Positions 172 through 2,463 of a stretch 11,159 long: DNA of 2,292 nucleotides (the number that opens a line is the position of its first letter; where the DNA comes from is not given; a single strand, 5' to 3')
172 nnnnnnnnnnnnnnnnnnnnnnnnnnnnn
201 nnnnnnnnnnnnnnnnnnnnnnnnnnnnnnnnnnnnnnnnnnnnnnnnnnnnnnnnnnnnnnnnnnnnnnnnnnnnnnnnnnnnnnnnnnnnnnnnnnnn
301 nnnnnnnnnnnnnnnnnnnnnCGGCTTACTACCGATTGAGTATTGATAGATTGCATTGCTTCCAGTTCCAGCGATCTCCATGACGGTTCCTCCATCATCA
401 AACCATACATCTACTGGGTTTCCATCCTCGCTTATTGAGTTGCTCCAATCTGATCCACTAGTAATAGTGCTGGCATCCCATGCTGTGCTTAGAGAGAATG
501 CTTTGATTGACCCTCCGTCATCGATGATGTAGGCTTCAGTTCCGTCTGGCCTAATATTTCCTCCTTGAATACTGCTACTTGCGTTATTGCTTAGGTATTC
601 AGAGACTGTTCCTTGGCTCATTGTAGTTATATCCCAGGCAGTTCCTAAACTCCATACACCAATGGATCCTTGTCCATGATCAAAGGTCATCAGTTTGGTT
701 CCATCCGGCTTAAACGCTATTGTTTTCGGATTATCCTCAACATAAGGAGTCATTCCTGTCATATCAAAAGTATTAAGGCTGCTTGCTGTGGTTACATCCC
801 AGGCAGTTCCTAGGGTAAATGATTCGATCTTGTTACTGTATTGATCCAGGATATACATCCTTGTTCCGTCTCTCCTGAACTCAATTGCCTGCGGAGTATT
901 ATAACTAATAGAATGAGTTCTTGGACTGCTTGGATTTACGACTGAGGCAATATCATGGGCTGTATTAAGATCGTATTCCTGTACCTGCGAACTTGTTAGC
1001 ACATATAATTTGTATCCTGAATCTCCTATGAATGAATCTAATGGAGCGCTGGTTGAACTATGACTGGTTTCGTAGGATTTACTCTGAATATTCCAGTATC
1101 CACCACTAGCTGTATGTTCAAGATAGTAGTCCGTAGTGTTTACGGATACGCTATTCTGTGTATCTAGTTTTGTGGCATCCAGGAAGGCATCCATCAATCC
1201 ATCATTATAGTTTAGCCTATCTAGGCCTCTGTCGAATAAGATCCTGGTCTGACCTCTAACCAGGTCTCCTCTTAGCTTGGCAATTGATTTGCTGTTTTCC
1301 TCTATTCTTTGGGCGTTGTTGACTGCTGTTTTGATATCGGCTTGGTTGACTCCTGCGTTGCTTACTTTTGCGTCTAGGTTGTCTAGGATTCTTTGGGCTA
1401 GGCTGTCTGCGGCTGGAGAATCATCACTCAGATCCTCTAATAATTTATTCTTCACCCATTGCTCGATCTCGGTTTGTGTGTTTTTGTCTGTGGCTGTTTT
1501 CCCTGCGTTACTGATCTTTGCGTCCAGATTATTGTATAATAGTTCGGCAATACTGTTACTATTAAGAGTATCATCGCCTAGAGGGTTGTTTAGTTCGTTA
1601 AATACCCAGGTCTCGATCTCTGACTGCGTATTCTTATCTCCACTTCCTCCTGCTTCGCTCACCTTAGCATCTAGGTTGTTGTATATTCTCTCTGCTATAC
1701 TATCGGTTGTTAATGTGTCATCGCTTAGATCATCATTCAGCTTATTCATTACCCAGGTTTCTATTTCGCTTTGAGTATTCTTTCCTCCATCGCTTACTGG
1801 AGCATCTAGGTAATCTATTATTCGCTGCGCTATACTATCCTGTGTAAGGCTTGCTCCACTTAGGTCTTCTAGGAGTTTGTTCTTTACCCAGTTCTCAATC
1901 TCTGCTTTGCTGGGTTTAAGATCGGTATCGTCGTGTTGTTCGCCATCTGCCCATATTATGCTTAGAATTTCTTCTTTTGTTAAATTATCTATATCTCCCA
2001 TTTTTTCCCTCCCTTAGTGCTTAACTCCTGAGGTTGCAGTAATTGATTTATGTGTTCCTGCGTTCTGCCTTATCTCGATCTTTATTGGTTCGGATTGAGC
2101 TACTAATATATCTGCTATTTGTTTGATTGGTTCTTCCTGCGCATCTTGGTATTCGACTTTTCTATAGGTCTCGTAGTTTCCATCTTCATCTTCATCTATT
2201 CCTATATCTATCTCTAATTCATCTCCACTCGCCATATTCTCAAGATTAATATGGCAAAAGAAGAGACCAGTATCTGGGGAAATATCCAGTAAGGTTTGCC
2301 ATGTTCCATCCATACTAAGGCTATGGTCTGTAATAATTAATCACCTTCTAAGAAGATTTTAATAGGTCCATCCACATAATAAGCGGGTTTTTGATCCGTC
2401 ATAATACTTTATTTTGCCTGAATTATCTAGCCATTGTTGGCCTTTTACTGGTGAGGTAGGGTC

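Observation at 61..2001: Modular fibre/adhesin: helical tandem-repeat stalk plus PD40-like beta-propeller plus C-terminal beta domain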

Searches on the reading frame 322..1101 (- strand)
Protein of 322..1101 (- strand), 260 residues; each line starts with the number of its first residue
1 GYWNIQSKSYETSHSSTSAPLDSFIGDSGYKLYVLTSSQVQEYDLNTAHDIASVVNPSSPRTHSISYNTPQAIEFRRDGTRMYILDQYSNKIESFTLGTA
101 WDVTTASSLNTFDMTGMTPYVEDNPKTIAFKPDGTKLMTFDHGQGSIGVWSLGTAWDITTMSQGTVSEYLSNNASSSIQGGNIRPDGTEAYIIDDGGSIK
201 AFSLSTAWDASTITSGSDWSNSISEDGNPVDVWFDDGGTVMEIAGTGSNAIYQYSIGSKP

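Call 87: search_protein_families(library=pfam, proteins=[window:322-1101:-], max_evalue=10)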
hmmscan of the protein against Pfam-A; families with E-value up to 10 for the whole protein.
window:322-1101:- (260 aa): 3 families
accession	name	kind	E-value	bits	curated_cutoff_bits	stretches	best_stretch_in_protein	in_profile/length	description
PF13156.12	Mrr_cat_2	-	0.019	15.3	22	1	2-38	44-74/127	Restriction endonuclease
PF10282.15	Lactonase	-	0.03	14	21.7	1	70-152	193-273/344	Lactonase, 7-bladed beta-propeller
PF25171.1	Beta-prop_WDR36-Utp21_1st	-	0.11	12.3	80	1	123-155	193-225/266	WDR36/Utp21 first beta-propeller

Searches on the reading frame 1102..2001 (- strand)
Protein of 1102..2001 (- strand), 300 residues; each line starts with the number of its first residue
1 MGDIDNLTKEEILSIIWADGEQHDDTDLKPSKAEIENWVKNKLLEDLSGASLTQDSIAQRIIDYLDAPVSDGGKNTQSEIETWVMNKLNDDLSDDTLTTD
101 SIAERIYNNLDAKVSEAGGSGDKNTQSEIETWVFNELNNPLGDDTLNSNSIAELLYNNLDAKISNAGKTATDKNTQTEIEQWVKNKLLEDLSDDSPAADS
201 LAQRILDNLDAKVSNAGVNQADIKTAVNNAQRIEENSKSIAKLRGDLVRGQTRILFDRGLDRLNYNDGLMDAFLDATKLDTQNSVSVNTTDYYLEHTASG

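Call 20: find_homologous_proteins(query=window:1102-2001:-, max_evalue=0.001)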
Query window:1102-2001:- (300 aa): 1 proteins with E <= 0.001 among 5097 candidates.
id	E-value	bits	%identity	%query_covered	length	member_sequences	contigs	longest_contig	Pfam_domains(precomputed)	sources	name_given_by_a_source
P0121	7.2e-7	47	33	63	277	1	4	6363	-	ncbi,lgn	-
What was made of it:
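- The stalk has one relative (call 20).
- Tried and rejected: The N-terminal 300 aa against 5.8 billion proteins gave one distant hit (call 20).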

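Call 22: find_encoding_contigs(protein=P0121, flank=10000, max_places=4)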
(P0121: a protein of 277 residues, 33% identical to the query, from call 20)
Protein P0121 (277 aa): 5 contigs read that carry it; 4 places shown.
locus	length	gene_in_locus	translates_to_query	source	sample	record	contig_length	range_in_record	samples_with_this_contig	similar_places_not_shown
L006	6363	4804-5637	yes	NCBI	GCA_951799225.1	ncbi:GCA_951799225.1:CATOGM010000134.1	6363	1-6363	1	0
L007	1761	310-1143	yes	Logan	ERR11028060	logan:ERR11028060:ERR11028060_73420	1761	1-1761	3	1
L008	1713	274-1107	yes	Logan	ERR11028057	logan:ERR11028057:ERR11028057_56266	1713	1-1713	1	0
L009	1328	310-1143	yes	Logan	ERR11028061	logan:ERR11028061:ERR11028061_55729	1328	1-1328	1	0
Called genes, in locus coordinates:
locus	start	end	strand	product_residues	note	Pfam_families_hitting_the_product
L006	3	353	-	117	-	?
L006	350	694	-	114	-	-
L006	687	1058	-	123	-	-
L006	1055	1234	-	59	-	-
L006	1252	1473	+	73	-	-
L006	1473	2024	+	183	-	-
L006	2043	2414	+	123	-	-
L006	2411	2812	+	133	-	-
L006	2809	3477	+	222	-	-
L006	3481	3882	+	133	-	-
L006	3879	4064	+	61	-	-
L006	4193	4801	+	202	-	-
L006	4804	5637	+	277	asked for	-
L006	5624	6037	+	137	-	-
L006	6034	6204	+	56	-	-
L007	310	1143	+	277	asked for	-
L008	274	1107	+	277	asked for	-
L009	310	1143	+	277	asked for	-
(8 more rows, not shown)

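Call 49: find_related_loci(query=window:1102-2001:-, collection=viral_contigs, flank=8000)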
Query window:1102-2001:- (300 aa) in viral_contigs; peptide patterns used: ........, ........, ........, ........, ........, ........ (x = any residue, [..] = any of these).
3 stretches matched a pattern, but none encodes a relative of the query by tblastn (E <= 1e-3).

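Call 81: find_related_loci(query=window:1102-2001:-, collection=metagenome_contigs, flank=8000)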
Query window:1102-2001:- (300 aa) in metagenome_contigs; peptide patterns used: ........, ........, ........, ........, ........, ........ (x = any residue, [..] = any of these).
72 stretches matched a pattern, but none encodes a relative of the query by tblastn (E <= 1e-3).
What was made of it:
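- Tried and rejected: The N-terminal region against IMG/VR (call 49) and JGI metagenomes (call 81) gave none.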

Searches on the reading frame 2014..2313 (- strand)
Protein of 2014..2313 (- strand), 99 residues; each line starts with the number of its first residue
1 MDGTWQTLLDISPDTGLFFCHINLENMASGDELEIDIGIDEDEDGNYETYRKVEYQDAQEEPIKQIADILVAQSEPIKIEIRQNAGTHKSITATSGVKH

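Call 3: search_protein_families(library=pfam, proteins=[window:2014-2313:-], max_evalue=0.1)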
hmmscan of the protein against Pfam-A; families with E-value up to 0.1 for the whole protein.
window:2014-2313:- (99 aa): 1 family
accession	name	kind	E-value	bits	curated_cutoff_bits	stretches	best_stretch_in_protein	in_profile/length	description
PF16030.10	GD_N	-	0.04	14.6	29.6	1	14-82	14-77/108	Serine protease gd N-terminus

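Call 4: search_protein_families(library=phrogs, proteins=[window:2014-2313:-], max_evalue=0.1)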
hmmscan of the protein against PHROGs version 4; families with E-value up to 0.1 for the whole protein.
window:2014-2313:- (99 aa): 0 families
